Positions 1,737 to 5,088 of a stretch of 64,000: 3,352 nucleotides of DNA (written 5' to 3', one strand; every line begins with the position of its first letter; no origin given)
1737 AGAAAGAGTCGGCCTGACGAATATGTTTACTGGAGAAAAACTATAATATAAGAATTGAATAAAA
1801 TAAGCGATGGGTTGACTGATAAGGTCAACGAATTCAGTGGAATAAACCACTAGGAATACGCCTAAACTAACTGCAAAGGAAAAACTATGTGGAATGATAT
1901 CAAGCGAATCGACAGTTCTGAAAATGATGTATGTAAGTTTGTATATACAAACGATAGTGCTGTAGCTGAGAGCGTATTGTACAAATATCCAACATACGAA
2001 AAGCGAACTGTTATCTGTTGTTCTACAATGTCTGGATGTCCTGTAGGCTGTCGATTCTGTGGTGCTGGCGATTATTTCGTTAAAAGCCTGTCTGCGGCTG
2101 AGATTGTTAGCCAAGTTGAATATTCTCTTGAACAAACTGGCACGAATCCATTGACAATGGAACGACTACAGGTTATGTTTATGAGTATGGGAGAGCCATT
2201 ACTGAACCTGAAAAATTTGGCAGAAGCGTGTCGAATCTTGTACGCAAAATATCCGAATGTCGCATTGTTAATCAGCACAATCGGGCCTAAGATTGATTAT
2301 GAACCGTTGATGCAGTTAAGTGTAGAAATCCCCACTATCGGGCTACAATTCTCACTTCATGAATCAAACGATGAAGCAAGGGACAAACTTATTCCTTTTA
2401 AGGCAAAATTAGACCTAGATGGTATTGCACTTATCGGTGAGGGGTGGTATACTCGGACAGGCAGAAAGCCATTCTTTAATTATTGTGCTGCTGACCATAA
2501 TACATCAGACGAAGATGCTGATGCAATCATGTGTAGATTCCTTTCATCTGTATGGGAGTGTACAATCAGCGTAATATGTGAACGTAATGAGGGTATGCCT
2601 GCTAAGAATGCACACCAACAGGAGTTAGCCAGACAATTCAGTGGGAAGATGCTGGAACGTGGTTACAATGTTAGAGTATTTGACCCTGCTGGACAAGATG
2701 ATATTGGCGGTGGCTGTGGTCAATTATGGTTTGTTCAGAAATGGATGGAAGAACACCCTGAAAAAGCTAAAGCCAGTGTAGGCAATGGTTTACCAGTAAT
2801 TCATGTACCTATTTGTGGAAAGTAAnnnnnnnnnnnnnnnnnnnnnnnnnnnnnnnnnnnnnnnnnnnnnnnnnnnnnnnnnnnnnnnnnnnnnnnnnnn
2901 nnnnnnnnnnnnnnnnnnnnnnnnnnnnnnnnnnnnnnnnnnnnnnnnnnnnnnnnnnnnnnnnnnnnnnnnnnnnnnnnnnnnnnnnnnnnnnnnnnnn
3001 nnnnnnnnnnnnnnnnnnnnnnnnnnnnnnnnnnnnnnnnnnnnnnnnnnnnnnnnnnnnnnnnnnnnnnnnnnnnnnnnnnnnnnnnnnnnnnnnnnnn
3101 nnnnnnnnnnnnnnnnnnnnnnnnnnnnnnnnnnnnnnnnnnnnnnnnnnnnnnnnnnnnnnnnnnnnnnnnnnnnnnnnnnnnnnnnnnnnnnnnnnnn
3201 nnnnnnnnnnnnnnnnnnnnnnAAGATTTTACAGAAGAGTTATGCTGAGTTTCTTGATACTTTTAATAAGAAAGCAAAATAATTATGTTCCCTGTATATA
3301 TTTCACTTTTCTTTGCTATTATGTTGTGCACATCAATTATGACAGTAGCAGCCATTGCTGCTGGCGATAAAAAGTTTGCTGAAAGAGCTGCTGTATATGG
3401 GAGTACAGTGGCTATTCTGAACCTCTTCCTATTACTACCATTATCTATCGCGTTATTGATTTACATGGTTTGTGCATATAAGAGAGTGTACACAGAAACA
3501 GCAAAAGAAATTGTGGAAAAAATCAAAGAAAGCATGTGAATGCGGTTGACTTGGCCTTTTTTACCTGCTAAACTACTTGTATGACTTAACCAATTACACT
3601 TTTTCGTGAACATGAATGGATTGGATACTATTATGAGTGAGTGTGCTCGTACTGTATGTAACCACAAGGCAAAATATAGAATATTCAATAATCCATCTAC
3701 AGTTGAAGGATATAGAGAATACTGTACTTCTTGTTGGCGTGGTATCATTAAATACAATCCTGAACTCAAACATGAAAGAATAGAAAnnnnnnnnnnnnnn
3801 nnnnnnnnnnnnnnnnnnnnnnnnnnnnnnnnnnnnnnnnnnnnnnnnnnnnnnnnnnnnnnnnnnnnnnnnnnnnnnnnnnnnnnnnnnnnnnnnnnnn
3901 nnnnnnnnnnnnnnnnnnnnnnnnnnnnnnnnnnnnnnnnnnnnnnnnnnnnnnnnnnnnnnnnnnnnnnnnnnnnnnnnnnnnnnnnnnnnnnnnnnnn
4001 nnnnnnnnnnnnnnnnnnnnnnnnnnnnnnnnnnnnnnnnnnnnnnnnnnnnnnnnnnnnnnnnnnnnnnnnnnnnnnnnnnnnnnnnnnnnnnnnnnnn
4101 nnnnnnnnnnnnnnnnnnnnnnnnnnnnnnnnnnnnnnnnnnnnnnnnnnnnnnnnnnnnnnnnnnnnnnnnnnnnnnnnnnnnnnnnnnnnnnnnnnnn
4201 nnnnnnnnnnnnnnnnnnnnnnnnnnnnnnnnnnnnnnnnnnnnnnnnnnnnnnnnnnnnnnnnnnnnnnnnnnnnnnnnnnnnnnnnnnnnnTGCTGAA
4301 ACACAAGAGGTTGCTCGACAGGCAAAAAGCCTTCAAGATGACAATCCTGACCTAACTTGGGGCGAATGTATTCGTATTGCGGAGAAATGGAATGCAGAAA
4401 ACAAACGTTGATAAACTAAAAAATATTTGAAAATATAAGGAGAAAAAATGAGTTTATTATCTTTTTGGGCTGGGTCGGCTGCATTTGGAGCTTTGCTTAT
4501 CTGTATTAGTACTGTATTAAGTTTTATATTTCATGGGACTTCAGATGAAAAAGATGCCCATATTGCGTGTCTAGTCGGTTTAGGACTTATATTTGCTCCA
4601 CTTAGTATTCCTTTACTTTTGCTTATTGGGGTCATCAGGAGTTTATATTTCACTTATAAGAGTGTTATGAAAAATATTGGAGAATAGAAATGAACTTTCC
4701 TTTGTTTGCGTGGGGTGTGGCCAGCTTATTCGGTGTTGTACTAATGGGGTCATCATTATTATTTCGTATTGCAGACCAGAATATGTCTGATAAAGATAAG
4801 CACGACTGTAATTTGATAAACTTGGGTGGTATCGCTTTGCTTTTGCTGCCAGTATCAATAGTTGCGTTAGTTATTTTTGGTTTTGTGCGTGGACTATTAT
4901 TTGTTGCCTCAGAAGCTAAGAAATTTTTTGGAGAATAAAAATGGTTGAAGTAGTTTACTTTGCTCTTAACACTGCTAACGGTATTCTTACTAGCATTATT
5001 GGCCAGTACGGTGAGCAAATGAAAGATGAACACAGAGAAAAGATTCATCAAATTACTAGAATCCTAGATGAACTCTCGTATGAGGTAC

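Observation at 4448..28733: Expanded family (10 or more copies) of small two-helix membrane proteins with an (F/C)WP(I/V)G motif at the start of helix 2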

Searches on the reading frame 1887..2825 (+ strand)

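Call 43: search_protein_families(library=pfam, proteins=[window:1887-2825:+], max_evalue=0.01)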
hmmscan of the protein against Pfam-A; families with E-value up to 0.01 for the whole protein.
window:1887-2825:+ (312 aa): 2 families
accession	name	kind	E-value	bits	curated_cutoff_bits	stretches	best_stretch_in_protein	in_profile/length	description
PF04055.27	Radical_SAM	-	6.2e-08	33.4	29.5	1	47-167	3-119/166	Radical SAM superfamily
PF13353.11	Fer4_12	-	0.0013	19.4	22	1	44-131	8-90/137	4Fe-4S single cluster domain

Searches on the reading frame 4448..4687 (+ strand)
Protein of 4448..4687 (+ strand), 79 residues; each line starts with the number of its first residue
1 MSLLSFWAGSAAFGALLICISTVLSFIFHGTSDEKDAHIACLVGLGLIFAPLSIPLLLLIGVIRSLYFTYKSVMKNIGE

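Call 4: search_protein_families(library=pfam, proteins=[window:4448-4687:+], max_evalue=1)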
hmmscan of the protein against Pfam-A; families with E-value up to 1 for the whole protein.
window:4448-4687:+ (79 aa): 0 families

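Call 5: search_protein_families(library=phrogs, proteins=[window:4448-4687:+], max_evalue=1)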
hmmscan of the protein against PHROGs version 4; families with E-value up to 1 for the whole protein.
window:4448-4687:+ (79 aa): 3 families
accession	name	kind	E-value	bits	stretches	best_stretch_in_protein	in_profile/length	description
phrog_4955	-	unknown function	0.084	14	1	13-75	18-77/87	-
phrog_12702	-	unknown function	0.11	13.3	1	7-78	53-120/137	-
phrog_11608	-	unknown function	0.35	12.2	1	12-76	37-91/102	-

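Call 76: find_homologous_proteins(query=A6, max_evalue=0.01)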
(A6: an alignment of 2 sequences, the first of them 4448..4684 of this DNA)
Query A6 (2 sequences) (79 aa, profile of the alignment): 2 proteins with E <= 0.01 among 160 candidates.
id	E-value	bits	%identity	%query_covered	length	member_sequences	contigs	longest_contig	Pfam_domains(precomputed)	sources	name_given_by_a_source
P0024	5.0e-40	153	33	92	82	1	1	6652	-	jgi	-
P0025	1.6e-36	142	100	100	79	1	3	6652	-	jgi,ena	-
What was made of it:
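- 4448..4938 (+): NOT members. This is a separate tandem pair of two-TM paralogues (4448-4687 and 4690-4938). They have no relatives other than themselves among 5.8e9 proteins (call 76).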

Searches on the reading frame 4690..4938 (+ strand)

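Call 4: search_protein_families(library=pfam, proteins=[window:4690-4938:+], max_evalue=1)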
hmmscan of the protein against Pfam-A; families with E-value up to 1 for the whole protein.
window:4690-4938:+ (82 aa): 1 family
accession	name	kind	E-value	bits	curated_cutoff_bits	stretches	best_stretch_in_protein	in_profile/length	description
PF12955.13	Vps3844_C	-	0.65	10.7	27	0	2-33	68-99/104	Vacuolar sorting protein Vps3844, C-terminal domain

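Call 5: search_protein_families(library=phrogs, proteins=[window:4690-4938:+], max_evalue=1)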
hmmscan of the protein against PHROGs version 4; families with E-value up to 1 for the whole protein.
window:4690-4938:+ (82 aa): 0 families
